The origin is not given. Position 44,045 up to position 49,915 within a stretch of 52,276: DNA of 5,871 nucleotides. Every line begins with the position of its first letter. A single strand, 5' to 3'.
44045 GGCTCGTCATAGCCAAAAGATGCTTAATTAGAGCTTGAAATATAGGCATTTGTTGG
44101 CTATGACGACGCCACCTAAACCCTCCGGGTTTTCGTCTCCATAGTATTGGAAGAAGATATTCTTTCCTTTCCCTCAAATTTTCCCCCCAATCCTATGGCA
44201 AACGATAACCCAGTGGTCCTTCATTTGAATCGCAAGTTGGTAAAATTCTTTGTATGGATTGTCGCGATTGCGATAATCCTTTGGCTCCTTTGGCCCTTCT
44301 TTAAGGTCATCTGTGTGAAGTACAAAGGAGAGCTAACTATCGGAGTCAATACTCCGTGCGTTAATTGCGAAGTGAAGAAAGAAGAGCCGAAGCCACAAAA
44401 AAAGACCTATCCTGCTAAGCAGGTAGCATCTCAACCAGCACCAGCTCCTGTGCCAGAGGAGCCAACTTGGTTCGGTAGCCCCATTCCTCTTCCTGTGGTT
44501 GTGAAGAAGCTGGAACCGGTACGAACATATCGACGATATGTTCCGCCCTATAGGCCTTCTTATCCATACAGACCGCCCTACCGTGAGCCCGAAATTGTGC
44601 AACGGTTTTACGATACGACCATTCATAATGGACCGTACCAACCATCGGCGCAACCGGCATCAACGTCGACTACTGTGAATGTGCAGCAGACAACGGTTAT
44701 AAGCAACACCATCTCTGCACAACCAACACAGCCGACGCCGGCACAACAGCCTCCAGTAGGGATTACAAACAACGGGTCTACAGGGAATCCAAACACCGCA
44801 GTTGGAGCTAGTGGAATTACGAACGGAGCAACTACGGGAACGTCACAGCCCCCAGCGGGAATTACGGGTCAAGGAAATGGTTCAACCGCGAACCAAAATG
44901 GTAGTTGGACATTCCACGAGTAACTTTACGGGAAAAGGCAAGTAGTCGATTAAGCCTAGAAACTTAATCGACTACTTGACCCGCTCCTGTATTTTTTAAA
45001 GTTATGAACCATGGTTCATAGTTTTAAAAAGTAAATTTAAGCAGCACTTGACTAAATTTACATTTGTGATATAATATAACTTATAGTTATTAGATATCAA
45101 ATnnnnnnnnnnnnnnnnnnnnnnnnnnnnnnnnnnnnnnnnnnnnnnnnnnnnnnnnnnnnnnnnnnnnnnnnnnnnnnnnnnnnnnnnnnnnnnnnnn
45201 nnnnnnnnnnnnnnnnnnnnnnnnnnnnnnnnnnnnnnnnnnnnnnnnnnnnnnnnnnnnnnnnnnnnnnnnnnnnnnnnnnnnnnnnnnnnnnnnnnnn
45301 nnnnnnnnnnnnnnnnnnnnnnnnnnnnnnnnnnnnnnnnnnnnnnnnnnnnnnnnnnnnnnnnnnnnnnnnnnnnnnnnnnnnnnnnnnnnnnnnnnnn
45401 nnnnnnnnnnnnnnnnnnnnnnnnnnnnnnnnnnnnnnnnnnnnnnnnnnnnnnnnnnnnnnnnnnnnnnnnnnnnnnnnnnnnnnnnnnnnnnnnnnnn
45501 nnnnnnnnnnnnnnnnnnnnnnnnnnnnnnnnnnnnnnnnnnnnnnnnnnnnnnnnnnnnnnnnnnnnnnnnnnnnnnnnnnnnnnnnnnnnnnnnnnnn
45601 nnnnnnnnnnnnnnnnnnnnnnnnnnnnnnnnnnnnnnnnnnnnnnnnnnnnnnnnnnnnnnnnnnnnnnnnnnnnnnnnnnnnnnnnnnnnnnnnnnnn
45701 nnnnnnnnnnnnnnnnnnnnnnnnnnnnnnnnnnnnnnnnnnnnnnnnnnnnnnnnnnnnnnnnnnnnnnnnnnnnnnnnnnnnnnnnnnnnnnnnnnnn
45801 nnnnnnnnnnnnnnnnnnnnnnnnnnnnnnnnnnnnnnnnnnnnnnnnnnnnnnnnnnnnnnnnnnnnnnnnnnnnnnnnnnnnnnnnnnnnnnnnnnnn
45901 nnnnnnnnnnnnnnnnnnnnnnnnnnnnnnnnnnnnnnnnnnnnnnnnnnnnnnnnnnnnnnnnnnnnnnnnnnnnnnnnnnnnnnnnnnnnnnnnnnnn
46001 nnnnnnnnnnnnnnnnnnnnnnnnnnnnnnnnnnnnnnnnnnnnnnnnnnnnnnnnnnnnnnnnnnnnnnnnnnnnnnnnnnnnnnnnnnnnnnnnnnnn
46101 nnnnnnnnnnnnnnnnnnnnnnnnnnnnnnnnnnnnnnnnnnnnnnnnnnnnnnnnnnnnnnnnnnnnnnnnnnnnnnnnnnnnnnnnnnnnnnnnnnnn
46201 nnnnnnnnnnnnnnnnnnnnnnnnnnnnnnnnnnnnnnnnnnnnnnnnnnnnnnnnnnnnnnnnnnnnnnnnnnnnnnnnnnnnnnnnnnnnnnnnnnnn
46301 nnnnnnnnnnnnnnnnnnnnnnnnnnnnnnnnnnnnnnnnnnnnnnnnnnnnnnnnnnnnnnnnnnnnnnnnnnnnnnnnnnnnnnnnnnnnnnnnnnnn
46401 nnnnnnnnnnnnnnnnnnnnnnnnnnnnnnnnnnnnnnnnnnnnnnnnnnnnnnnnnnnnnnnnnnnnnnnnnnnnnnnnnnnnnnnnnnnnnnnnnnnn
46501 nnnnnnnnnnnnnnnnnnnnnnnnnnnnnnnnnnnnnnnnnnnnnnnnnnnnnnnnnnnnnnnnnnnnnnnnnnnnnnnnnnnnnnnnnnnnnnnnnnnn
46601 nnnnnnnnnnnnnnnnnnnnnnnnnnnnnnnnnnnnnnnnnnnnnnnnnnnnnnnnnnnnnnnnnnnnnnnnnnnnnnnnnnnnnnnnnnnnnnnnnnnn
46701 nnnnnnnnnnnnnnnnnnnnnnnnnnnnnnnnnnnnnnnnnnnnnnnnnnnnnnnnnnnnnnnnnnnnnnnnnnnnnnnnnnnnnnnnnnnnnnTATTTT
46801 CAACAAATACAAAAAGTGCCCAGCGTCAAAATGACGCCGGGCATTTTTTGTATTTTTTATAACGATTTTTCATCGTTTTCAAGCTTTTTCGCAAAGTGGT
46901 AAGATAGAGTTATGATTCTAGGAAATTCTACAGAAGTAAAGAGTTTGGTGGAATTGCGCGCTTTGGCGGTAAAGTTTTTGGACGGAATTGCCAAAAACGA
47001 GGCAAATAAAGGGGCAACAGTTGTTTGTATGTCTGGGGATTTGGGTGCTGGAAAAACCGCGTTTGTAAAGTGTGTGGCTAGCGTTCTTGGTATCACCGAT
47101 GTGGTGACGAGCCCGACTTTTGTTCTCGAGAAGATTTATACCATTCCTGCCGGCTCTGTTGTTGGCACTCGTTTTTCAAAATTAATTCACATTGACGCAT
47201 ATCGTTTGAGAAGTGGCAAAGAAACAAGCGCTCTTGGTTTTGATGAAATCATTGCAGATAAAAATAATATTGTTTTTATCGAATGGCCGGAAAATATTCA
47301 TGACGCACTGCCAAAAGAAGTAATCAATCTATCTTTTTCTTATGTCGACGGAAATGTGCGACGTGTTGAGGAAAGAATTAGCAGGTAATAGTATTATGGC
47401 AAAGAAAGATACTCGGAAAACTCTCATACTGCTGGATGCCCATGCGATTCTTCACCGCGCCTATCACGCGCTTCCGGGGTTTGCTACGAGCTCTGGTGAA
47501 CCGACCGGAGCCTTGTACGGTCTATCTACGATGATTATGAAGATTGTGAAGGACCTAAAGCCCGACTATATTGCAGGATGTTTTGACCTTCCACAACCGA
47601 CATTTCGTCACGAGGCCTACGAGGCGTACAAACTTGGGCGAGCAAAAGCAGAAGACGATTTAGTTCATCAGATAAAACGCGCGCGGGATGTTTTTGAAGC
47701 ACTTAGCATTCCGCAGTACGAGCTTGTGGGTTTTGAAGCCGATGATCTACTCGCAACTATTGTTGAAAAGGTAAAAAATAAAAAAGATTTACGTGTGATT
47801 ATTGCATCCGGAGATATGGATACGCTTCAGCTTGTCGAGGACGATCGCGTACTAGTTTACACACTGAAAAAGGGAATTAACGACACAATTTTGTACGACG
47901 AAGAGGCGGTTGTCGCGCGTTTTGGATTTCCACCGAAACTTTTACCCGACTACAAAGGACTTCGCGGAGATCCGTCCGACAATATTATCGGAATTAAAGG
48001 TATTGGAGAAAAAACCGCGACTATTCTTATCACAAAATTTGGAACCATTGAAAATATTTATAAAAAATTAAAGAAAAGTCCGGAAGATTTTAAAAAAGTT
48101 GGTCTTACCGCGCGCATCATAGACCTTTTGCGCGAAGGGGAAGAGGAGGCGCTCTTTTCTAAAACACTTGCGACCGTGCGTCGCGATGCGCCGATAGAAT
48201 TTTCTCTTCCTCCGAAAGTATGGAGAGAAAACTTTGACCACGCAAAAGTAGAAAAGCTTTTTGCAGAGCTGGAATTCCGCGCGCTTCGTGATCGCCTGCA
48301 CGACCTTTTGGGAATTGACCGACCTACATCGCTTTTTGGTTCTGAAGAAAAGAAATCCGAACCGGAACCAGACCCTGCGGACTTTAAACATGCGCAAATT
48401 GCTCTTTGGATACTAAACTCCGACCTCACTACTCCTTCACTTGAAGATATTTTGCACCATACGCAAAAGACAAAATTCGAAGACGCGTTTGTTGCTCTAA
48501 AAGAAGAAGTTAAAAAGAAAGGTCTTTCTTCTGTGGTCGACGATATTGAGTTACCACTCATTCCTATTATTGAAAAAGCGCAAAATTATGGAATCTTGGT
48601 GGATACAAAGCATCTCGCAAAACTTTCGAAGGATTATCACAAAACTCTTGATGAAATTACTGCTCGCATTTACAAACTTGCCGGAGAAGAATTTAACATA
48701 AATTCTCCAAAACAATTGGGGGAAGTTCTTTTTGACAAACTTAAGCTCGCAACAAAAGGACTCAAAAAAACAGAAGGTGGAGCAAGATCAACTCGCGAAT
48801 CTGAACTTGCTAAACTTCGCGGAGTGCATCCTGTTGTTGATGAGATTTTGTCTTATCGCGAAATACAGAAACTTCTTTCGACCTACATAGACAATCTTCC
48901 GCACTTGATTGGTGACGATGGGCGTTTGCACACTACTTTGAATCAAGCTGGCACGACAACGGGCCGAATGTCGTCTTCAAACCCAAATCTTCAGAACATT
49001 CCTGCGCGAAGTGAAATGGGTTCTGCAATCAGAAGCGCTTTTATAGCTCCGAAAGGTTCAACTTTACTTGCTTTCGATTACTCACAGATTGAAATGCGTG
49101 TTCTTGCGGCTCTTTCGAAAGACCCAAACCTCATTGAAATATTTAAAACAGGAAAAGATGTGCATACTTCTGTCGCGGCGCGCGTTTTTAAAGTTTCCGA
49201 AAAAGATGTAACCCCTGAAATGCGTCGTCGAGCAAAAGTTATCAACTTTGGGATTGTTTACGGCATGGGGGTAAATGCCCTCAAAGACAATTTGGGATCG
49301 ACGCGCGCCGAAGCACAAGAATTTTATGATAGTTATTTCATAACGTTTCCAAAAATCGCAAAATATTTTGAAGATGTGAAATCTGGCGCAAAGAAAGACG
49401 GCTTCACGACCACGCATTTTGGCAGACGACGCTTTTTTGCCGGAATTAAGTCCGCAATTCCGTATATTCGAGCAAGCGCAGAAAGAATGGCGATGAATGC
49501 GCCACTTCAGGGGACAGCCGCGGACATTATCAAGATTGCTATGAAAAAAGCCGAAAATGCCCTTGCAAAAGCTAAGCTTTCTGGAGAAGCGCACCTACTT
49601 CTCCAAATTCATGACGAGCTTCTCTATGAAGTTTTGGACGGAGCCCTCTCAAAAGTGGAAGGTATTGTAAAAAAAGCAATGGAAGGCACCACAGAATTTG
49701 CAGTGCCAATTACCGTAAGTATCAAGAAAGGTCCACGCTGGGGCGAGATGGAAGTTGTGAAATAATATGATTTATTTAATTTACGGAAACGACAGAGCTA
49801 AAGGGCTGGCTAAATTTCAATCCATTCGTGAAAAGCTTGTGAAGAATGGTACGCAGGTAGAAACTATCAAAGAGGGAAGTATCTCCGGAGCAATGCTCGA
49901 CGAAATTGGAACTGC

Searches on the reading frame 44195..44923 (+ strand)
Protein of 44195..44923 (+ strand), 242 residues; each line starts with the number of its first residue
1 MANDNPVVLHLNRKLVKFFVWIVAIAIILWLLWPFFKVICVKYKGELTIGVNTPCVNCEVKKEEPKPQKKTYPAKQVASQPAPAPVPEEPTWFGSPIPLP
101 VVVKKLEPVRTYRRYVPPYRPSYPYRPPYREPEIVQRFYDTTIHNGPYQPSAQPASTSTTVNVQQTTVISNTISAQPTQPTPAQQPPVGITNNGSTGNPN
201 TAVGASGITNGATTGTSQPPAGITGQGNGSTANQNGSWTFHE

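Call 45: search_protein_families(library=pfam, max_evalue=0.01, proteins=[window:44195-44923:+])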
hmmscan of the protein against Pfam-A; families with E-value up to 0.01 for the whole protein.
window:44195-44923:+ (242 aa): 0 families

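Call 59: find_homologous_proteins(query=window:44195-44923:+, max_evalue=0.001)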
Query window:44195-44923:+ (242 aa): 1 proteins with E <= 0.001 among 1042 candidates.
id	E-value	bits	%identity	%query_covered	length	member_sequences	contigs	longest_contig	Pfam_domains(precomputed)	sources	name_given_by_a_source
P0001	9.0e-160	548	100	100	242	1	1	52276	-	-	-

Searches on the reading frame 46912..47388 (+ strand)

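Call 62: search_protein_families(library=pfam, max_evalue=0.001, proteins=[window:46912-47388:+])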
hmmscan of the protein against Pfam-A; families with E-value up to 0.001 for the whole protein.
window:46912-47388:+ (158 aa): 1 family
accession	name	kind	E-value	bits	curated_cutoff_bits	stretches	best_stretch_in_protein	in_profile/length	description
PF02367.23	TsaE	-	8.9e-30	103.7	26.6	1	32-146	18-122/128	Threonylcarbamoyl adenosine biosynthesis protein TsaE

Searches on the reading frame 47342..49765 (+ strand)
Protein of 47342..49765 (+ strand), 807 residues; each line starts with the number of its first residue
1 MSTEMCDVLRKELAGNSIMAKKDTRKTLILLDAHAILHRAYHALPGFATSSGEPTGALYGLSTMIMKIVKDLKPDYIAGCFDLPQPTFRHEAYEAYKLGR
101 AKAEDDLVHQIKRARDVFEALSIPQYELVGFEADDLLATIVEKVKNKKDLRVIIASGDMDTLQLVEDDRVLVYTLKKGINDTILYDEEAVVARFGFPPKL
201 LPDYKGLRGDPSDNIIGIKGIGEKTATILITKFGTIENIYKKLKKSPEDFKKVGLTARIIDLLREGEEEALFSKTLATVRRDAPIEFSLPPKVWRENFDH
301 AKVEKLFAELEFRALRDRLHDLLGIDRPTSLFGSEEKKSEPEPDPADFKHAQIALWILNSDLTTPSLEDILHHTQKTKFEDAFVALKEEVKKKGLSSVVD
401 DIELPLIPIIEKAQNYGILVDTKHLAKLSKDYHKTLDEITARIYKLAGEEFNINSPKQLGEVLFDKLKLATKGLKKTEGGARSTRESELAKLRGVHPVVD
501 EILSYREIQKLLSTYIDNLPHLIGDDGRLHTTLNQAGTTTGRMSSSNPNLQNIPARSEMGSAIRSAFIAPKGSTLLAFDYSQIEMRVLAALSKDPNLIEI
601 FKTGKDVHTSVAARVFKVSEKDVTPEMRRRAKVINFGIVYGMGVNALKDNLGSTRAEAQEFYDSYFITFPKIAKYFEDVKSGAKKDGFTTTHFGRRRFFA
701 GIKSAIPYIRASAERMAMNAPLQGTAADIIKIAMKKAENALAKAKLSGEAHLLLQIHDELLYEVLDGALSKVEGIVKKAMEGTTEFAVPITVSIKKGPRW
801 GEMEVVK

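Call 10: search_protein_families(library=pfam, proteins=[window:47342-49765:+])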
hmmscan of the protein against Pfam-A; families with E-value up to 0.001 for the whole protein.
window:47342-49765:+ (807 aa): 4 families
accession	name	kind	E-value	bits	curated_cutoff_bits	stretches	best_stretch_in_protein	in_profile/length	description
PF00476.26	DNA_pol_A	-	1.8e-143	478.5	34.3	1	423-802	2-381/381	DNA polymerase family A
PF02739.22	5_3_exonuc_N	-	7.4e-49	166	34.3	1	27-195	1-164/164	5'-3' exonuclease, N-terminal resolvase-like domain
PF01367.25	5_3_exonuc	-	1.9e-25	89.6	40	1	197-290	2-87/97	5'-3' exonuclease, C-terminal SAM fold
PF14520.12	HHH_5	-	0.00044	21.1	27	0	215-259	4-47/57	Helix-hairpin-helix domain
